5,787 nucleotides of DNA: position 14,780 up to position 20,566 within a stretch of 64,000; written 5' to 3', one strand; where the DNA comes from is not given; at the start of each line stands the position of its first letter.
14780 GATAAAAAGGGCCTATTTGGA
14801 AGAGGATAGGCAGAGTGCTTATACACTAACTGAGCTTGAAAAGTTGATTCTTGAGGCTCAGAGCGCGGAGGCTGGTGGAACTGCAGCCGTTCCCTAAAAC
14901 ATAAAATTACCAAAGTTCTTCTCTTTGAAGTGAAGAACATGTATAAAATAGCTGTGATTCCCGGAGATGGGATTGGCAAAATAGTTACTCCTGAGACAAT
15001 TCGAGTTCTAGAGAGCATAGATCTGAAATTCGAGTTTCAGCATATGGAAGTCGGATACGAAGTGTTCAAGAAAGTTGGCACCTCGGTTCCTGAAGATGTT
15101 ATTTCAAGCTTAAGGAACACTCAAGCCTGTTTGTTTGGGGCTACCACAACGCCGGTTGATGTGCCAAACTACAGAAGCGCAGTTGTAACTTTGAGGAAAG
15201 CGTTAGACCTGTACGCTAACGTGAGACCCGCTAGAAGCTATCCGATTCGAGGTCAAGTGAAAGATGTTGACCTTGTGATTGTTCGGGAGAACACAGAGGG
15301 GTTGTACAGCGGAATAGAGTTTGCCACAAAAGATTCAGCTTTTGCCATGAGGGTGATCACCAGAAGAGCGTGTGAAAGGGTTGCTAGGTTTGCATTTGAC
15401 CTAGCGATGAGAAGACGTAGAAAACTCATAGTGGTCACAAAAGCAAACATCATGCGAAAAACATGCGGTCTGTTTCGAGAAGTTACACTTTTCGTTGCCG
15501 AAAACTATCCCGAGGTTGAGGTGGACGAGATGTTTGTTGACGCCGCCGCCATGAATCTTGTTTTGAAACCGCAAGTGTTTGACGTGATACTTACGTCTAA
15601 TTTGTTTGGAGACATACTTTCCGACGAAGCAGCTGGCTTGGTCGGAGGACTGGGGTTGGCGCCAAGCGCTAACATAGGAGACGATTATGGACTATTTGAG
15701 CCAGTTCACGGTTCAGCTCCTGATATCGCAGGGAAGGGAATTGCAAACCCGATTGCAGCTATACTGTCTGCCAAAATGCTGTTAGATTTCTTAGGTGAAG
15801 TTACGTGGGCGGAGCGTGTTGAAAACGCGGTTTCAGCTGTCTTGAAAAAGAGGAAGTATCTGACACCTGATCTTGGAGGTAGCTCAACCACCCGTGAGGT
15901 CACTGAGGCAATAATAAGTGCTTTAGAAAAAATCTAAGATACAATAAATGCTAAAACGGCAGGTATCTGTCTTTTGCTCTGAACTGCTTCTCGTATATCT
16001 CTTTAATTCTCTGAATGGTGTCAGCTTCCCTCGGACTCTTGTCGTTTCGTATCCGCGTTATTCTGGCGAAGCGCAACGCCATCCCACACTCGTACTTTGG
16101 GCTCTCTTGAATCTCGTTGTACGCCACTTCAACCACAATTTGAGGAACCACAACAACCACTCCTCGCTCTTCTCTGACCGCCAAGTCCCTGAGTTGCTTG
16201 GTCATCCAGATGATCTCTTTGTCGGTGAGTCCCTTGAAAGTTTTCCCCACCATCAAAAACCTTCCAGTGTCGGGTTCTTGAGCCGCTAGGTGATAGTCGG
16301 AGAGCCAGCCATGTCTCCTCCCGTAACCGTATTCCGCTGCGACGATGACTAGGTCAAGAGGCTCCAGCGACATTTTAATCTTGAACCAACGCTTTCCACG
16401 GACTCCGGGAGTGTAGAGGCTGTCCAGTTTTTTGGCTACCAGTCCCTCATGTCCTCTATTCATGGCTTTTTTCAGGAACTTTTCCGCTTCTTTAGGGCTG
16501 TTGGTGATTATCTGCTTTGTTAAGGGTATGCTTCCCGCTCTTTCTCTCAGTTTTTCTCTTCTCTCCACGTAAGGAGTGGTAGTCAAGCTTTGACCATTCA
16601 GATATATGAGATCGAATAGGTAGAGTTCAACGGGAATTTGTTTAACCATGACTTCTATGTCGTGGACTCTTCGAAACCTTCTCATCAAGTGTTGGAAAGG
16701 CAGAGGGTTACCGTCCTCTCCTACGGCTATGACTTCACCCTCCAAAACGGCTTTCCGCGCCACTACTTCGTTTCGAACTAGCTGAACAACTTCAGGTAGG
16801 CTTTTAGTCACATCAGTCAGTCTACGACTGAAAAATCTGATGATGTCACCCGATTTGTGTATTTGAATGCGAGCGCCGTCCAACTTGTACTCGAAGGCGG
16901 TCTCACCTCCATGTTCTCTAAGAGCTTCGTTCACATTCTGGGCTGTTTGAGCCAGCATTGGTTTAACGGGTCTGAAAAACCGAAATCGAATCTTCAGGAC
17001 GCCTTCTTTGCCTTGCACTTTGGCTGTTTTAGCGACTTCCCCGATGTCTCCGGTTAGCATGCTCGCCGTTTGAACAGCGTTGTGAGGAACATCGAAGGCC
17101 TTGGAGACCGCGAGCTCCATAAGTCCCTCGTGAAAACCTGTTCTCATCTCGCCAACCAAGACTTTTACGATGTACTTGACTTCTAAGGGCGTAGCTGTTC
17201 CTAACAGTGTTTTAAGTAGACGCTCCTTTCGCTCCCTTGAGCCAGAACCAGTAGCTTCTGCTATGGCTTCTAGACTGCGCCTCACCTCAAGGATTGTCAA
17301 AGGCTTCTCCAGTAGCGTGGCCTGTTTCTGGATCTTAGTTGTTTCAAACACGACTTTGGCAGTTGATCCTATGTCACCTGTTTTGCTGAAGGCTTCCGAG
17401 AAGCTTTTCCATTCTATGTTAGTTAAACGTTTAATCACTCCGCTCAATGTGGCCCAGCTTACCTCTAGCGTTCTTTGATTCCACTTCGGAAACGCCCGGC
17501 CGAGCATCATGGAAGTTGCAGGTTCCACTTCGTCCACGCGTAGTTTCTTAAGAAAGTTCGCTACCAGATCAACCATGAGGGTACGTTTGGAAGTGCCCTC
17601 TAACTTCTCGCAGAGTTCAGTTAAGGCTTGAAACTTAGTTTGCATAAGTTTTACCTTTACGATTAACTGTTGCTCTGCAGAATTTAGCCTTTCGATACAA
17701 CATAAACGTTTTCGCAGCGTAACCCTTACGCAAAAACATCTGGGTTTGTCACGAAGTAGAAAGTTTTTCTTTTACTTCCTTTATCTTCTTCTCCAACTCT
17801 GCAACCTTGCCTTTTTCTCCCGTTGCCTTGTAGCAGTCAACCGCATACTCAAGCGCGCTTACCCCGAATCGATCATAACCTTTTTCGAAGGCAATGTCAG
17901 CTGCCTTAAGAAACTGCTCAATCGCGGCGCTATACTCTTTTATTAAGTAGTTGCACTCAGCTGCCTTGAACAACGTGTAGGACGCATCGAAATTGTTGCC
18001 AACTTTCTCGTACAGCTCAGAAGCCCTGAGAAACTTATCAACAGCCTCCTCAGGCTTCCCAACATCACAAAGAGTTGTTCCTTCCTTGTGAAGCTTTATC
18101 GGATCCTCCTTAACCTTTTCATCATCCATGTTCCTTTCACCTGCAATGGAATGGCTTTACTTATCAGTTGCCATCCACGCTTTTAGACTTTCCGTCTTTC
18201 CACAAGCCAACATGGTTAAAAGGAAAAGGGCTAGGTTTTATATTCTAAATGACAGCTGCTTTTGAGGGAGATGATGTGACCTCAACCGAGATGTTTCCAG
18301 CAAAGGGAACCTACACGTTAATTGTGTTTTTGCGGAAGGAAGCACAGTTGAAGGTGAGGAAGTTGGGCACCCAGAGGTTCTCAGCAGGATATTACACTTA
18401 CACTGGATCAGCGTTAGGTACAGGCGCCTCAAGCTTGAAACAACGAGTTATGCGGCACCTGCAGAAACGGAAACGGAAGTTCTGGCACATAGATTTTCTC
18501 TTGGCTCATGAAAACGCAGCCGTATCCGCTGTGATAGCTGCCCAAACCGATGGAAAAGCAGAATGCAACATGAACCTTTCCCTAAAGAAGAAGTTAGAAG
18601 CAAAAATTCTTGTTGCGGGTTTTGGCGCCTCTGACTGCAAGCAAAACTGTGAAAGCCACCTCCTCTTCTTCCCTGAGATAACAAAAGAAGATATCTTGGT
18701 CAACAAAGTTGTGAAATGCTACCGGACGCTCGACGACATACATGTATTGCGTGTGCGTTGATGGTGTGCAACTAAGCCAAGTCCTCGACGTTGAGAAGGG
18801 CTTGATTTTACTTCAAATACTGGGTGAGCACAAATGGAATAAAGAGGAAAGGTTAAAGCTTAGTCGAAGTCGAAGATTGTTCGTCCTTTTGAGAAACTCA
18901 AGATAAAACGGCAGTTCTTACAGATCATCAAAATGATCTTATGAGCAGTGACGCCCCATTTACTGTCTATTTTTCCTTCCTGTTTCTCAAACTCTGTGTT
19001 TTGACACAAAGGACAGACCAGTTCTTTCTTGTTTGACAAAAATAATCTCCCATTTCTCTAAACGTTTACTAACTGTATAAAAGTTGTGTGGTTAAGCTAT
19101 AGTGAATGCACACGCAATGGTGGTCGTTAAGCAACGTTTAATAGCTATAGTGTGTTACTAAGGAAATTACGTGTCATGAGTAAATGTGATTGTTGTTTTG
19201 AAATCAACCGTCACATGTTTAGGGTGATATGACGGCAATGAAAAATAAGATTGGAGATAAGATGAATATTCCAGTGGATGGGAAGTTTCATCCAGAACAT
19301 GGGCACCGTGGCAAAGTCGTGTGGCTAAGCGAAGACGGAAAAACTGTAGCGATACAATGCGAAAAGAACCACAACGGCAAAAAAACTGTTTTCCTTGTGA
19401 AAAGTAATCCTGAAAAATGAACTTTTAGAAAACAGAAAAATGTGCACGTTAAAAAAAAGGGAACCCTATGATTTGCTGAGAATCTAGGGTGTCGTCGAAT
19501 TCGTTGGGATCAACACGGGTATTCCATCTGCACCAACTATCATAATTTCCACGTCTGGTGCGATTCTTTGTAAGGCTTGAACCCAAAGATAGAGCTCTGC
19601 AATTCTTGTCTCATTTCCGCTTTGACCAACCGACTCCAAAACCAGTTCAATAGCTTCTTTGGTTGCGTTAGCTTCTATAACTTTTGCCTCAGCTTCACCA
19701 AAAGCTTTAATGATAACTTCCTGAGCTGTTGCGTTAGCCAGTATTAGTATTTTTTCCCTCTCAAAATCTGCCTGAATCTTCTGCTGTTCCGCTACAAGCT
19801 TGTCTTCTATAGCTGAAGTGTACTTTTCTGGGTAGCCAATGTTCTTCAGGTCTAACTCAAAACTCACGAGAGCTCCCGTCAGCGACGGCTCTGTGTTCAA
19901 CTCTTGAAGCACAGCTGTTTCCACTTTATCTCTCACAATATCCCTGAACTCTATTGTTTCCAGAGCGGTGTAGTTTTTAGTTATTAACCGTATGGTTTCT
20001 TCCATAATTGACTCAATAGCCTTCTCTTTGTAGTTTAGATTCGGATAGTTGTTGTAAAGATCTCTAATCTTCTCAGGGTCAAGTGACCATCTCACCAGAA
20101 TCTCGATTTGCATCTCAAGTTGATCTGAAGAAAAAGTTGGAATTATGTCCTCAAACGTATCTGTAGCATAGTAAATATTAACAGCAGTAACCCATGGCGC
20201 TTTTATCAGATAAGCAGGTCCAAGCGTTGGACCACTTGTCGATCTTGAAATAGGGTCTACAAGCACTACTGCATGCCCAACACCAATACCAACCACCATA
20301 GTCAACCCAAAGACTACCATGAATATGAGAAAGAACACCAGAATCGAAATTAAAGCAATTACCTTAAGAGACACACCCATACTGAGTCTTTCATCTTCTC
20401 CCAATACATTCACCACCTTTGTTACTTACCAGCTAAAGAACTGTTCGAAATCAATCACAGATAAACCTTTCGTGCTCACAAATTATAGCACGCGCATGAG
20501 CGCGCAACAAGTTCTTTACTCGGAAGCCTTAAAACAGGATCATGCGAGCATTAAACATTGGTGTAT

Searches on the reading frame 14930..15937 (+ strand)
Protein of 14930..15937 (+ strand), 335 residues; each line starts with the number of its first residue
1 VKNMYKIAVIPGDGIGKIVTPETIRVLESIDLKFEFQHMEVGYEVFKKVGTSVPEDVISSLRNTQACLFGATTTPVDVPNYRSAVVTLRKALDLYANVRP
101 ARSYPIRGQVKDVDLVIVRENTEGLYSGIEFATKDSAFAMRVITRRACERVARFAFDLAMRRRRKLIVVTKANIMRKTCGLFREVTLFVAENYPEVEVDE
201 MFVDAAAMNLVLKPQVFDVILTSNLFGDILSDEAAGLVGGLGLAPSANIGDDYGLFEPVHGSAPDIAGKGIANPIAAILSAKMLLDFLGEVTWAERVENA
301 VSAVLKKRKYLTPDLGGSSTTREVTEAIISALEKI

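Call 57: search_protein_families(library=pfam, proteins=[window:14930-15937:+], max_evalue=0.0001)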
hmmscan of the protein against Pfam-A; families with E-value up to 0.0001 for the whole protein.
window:14930-15937:+ (335 aa): 1 family
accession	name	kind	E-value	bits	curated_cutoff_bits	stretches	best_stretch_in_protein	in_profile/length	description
PF00180.25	Iso_dh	-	1.8e-106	356.8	27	1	6-328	1-348/348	Isocitrate/isopropylmalate dehydrogenase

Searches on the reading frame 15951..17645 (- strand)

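Call 57: search_protein_families(library=pfam, proteins=[window:15951-17645:-], max_evalue=0.0001)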
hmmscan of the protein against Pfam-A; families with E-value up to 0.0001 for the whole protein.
window:15951-17645:- (564 aa): 4 families
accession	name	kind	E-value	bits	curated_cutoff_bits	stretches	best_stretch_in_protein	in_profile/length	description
PF01068.26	DNA_ligase_A_M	-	5.5e-58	196.5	26.2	1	229-424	1-204/204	ATP dependent DNA ligase domain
PF04675.19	DNA_ligase_A_N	-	4.1e-36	125.2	24.6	1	4-176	1-169/174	DNA ligase N terminus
PF04679.21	DNA_ligase_A_C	-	6.7e-14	52.5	27.5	1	444-536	1-94/94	ATP dependent DNA ligase C terminal region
PF09414.15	RNA_ligase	-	3e-07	31.2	27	1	250-424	4-171/171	RNA ligase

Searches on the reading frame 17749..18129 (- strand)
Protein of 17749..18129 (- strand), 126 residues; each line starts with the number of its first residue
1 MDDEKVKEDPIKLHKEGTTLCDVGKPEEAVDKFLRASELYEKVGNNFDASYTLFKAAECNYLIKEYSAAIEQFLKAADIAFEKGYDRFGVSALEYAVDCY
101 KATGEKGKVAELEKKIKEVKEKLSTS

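Call 57: search_protein_families(library=pfam, proteins=[window:17749-18129:-], max_evalue=0.0001)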
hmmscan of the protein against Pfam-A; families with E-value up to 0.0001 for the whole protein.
window:17749-18129:- (126 aa): 2 families
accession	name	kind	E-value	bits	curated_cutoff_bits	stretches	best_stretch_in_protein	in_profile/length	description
PF14938.12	SNAP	-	1e-08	35.5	25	1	25-122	30-126/282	Soluble NSF attachment protein, SNAP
PF13424.12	TPR_12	-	4.2e-08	33.7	30.1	1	14-80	7-75/77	Tetratricopeptide repeat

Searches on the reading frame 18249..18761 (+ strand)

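Call 57: search_protein_families(library=pfam, proteins=[window:18249-18761:+], max_evalue=0.0001)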
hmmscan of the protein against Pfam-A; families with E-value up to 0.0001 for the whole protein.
window:18249-18761:+ (170 aa): 1 family
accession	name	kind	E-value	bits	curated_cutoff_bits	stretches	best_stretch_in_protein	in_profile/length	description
PF01986.22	DUF123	-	1.1e-25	90.3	25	1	43-139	2-94/95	Domain of unknown function DUF123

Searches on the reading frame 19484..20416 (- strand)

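Call 57: search_protein_families(library=pfam, proteins=[window:19484-20416:-], max_evalue=0.0001)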
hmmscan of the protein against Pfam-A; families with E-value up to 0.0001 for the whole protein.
window:19484-20416:- (310 aa): 1 family
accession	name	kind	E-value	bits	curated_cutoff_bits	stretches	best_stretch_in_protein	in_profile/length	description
PF01145.31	Band_7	-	2.2e-18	67.4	23.6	1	45-221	4-172/176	SPFH domain / Band 7 family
